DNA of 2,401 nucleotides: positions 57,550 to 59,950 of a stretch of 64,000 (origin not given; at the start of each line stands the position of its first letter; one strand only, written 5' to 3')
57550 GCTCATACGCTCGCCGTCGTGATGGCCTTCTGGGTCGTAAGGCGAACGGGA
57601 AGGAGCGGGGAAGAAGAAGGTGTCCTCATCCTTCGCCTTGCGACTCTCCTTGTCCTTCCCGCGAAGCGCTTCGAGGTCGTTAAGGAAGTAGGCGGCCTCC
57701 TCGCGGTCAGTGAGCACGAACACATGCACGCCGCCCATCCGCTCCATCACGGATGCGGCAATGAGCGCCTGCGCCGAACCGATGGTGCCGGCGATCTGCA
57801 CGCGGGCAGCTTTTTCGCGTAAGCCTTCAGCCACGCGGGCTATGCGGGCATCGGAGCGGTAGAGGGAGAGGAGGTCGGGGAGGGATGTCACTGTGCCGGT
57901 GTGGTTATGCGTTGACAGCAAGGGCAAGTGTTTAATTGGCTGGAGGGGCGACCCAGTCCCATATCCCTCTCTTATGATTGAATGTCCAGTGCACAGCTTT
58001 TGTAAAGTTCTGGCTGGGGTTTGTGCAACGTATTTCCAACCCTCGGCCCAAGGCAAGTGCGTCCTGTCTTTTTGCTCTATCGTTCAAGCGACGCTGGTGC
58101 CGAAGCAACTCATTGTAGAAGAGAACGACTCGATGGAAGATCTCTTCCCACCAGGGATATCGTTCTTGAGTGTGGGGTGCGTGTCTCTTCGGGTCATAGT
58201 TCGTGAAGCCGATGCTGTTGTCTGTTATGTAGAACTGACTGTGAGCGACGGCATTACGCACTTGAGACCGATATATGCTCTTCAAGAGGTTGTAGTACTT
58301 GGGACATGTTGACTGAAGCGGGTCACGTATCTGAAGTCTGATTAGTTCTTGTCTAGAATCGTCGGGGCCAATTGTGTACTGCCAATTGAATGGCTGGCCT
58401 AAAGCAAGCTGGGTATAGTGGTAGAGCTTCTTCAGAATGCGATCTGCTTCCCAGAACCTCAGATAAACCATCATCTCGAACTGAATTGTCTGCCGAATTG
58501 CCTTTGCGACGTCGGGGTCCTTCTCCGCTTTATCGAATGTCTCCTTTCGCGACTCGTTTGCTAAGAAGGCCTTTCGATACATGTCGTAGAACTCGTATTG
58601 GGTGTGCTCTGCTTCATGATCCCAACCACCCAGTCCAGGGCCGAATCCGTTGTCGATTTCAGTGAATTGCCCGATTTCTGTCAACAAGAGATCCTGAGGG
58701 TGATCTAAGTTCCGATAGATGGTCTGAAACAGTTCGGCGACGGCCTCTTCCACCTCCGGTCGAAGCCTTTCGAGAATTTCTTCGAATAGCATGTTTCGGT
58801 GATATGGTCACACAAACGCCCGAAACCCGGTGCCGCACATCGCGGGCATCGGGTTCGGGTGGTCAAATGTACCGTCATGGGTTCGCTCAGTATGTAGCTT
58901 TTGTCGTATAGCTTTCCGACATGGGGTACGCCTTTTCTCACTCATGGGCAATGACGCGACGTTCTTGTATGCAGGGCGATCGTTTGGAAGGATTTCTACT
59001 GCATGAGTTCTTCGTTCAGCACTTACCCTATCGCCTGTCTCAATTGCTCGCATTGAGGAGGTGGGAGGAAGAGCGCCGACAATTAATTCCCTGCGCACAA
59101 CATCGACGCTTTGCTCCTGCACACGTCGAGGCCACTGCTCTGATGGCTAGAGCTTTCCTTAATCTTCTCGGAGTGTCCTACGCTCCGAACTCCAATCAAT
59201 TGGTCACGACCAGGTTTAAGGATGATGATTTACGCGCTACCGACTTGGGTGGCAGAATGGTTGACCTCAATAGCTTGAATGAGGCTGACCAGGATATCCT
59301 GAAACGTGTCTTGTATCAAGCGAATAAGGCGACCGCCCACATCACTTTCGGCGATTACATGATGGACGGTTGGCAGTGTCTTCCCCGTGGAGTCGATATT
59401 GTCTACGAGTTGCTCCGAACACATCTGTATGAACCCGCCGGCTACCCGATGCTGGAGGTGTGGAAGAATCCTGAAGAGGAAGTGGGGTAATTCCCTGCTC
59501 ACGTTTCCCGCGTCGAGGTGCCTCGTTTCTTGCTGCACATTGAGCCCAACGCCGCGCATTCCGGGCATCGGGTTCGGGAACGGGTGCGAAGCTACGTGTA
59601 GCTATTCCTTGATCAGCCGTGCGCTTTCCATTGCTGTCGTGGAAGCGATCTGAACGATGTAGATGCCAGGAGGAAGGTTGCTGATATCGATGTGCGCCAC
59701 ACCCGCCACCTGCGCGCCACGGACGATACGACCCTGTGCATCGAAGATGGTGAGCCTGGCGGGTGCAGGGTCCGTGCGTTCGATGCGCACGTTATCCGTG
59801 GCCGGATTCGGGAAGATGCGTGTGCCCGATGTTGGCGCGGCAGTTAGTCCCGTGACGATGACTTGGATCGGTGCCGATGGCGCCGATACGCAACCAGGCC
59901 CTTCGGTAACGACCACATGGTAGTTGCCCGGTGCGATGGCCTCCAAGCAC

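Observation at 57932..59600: Low-GC islet with a divergent gene pair carrying a canonical and a degenerate HEPN-like R-N-x3-H motif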

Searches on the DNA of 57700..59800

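Call 74: search_rna_families(source=window, start=57700, end=59800, threshold=evalue, max_evalue=1, show_alignments=3)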
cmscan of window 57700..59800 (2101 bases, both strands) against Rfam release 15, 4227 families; matches with E-value up to 1: 0.
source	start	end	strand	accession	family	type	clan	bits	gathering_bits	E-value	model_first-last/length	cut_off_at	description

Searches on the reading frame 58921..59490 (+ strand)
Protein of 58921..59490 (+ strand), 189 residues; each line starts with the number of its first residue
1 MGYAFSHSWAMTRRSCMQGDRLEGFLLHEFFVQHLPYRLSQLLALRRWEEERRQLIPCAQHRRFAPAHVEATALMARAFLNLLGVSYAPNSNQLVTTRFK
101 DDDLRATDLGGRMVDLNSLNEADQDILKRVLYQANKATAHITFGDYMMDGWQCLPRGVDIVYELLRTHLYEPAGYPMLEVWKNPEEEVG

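Call 3: search_protein_families(library=pfam, proteins=[window:58921-59490:+], max_evalue=10)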
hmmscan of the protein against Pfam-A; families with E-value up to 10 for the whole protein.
window:58921-59490:+ (189 aa): 0 families

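Call 4: search_protein_families(library=padloc, proteins=[window:58921-59490:+], max_evalue=10)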
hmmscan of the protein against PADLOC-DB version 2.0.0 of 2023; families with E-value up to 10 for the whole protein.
window:58921-59490:+ (189 aa): 0 families

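Call 5: search_protein_families(library=ncbifam, proteins=[window:58921-59490:+], max_evalue=10)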
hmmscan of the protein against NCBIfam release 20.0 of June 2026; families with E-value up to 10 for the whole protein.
window:58921-59490:+ (189 aa): 0 families

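Call 7: find_homologous_proteins(query=window:58921-59490:+, max_evalue=0.001)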
Query window:58921-59490:+ (189 aa): 3 proteins with E <= 0.001 among 61 candidates.
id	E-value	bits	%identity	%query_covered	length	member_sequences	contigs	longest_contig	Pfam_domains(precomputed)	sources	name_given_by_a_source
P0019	1.8e-115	401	99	95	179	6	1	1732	-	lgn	-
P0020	1.8e-74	268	68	93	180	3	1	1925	-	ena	-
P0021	2.7e-45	172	47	93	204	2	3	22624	-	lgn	-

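Call 15: find_encoding_contigs(protein=P0021, flank=6000, max_places=3)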
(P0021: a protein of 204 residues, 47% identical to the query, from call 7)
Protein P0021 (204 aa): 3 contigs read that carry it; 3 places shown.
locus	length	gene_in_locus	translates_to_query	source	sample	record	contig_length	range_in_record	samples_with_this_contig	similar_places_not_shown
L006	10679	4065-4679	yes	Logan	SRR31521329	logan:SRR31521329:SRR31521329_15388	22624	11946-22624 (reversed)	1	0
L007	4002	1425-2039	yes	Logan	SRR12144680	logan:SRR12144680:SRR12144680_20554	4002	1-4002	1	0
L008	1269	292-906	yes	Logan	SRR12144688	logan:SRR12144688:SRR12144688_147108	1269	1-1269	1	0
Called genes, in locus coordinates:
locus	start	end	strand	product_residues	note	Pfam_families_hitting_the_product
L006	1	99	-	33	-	?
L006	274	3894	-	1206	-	PF02811:PHP, PF07733:DNA_pol3_alpha, PF17657:DNA_pol3_finger, PF14579:HHH_6, PF01336:tRNA_anti-codon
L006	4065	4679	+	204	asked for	-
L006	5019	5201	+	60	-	-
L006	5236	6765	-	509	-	PF00450:Peptidase_S10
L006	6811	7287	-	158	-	PF02566:OsmC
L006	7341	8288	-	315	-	PF20329:DUF6624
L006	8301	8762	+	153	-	PF12680:SnoaL_2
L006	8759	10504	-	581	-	PF17900:Peptidase_M1_N (weak), PF01433:Peptidase_M1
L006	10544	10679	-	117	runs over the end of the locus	-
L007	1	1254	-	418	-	?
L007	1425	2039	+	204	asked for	-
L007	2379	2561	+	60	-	-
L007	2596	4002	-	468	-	?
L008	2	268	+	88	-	?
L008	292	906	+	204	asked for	-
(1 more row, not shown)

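Call 29: find_homologous_proteins(query=A2, max_evalue=0.1)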
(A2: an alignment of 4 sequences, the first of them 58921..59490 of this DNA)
Query A2 (4 sequences) (189 aa, profile of the alignment): 15 proteins with E <= 0.1 among 2890 candidates.
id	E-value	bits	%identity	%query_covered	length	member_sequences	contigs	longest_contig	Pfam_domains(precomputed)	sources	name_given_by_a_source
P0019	3.1e-104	365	99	95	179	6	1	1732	-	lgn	-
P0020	7.5e-99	347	68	93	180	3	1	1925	-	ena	-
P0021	5.3e-93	328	47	93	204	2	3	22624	-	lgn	-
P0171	3.3e-21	94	34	79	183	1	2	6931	-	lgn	-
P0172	1.1e-18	86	28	88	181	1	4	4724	-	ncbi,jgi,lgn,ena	ncbi:MAG TPA: hypothetical protein VIK55_15865 [Paludibacter sp.]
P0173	2.9e-18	85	29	85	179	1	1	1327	-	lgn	-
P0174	1.8e-17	82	36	77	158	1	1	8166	-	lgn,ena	-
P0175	3.8e-14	71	32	76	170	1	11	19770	-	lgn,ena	-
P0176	9.6e-14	70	30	76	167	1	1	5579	-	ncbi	-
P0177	9.7e-13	67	30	76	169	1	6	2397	-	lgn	-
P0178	6.0e-11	61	33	75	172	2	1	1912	-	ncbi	-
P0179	6.0e-10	57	32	72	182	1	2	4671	-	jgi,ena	-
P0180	1.6e-8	53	34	72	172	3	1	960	-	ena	-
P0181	6.3e-5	41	22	82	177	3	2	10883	-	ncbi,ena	-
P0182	2.1e-3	36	22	76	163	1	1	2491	-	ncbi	ncbi:MAG: hypothetical protein ABL927_09115 [Bdellovibrionales bacterium]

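Call 33: search_protein_families(library=pfam, alignment_id=A4, max_evalue=0.1)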
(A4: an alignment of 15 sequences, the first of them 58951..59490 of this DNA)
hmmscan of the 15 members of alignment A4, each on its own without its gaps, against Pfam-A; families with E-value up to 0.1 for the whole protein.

A. member 1, window:58951-59490:+ (179 aa): 0 families

B. families by the number of members that match (of 15 scanned): 4 families
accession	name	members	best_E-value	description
PF16462.11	Phage_TAC_14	1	0.039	Phage tail assembly chaperone protein, TAC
PF04574.18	DUF592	1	0.046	Protein of unknown function (DUF592)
PF11090.14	Phage_T7_Gp13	1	0.059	Bacteriophage T7, probable scaffold protein Gp13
PF13384.12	HTH_23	1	0.077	Homeodomain-like domain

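Call 34: search_solved_structures(query=A4, max_evalue=10, show_alignments=2)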
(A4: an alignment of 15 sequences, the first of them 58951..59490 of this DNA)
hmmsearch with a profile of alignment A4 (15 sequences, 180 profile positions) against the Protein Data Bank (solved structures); distinct sequences matched with E-value up to 10: 0.

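Call 36: find_encoding_contigs(protein=P0175, flank=6000, max_places=3)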
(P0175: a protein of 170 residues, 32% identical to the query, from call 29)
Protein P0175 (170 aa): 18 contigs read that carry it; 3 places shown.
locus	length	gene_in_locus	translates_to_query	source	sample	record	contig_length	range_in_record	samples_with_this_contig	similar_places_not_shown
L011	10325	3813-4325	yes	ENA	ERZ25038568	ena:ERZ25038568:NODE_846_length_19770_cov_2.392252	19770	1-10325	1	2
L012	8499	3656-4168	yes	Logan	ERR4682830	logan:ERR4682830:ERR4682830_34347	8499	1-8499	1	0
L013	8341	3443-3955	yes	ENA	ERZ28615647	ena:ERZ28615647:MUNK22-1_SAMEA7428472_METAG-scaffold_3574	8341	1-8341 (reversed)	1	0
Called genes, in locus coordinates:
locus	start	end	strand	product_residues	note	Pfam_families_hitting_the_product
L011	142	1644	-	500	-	PF00221:Lyase_aromatic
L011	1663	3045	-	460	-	PF13393:tRNA-synt_His (weak), PF00587:tRNA-synt_2b (weak), PF13393:tRNA-synt_His, PF03129:HGTP_anticodon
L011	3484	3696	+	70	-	-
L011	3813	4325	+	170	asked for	-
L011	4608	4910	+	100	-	-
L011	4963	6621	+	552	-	PF03235:GmrSD_N, PF07510:GmrSD_C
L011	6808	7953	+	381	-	PF14281:PDDEXK_4, PF01939:NucS_C (faint)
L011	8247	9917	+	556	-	PF00004:AAA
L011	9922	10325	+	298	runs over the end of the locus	PF13280:WYL, PF25583:WCX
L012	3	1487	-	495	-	?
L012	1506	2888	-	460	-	PF13393:tRNA-synt_His (weak), PF00587:tRNA-synt_2b (weak), PF13393:tRNA-synt_His, PF03129:HGTP_anticodon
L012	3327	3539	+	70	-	-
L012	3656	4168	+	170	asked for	-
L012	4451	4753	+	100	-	-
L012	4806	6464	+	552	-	PF03235:GmrSD_N, PF07510:GmrSD_C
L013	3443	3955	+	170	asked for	-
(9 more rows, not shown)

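Call 37: find_encoding_contigs(protein=P0181, flank=6000, max_places=2)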
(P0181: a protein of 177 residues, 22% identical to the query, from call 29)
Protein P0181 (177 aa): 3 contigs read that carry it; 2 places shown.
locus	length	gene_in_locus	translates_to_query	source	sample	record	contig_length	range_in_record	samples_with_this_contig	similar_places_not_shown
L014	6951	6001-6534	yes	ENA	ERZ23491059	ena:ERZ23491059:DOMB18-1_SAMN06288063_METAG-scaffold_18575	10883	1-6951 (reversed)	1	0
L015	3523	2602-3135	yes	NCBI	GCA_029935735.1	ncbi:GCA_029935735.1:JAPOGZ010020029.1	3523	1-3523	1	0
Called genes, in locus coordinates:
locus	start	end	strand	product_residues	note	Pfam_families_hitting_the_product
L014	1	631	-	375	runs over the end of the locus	PF25919:BSH_CusB (faint), PF00364:Biotin_lipoyl (faint), PF25917:BSH_RND (weak), PF25984:BSH_YknX, PF25893:HH_CzcB, PF25954:Beta-barrel_RND_2 (weak), PF25967:RND-MFP_C (weak), PF25989:YknX_C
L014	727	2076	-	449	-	PF02321:OEP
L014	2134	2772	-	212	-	-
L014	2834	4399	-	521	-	PF24316:Tli3 (faint), PF13088:BNR_2 (faint), PF18962:Por_Secre_tail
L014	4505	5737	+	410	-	PF00375:SDF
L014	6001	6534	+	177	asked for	-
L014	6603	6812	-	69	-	-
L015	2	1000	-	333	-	?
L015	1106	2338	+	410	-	PF00375:SDF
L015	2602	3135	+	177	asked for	-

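Call 38: predict_structure(alignment_id=A4)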
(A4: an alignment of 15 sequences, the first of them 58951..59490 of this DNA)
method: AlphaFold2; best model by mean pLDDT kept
length: 179 residues; sequences in the alignment: 15
mean_pLDDT: 84.7   pTM: 0.83
mean pLDDT of the five models: 84.7, 84.5, 84.1, 82.8, 82.2
residues with pLDDT >= 90: 91; 70-90: 58; 50-70: 22; < 50: 8
segments of 3 or more residues with pLDDT < 50: 1-3, 176-179
pLDDT, mean of each block of 10 residues (from residue 1): 55 85 89 87 72 86 96 96 96 92 97 96 81 71 92 97 84 50
secondary structure, 60 per line:
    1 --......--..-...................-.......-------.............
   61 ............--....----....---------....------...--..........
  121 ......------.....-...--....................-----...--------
elements in order: H3-6 H14-32 H34-40 H48-72 E75-78 E83-86 H96-99 H111-126 H133-137 H144-163

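Call 45: find_encoding_contigs(protein=P0020, flank=6000, max_places=3)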
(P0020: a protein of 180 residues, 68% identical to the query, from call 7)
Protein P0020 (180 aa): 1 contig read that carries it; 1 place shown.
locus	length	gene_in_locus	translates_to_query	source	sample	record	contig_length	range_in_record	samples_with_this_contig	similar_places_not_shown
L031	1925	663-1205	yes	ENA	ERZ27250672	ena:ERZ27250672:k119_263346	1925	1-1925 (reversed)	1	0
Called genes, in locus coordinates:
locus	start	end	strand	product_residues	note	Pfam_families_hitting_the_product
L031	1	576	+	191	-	?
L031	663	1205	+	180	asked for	-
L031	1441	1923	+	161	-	?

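Call 64: search_protein_families(library=phrogs, max_evalue=0.01, proteins=[window:58951-59490:+, P0175, P0181, P0171, P0178])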
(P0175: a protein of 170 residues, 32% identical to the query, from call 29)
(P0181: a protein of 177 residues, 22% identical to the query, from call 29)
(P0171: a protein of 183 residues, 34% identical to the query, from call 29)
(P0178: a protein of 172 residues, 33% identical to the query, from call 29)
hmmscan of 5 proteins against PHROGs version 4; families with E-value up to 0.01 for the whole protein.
window:58951-59490:+ (179 aa): 0 families

P0175 (170 aa): 0 families

P0181 (177 aa): 0 families

P0171 (183 aa): 0 families

P0178 (172 aa): 0 families
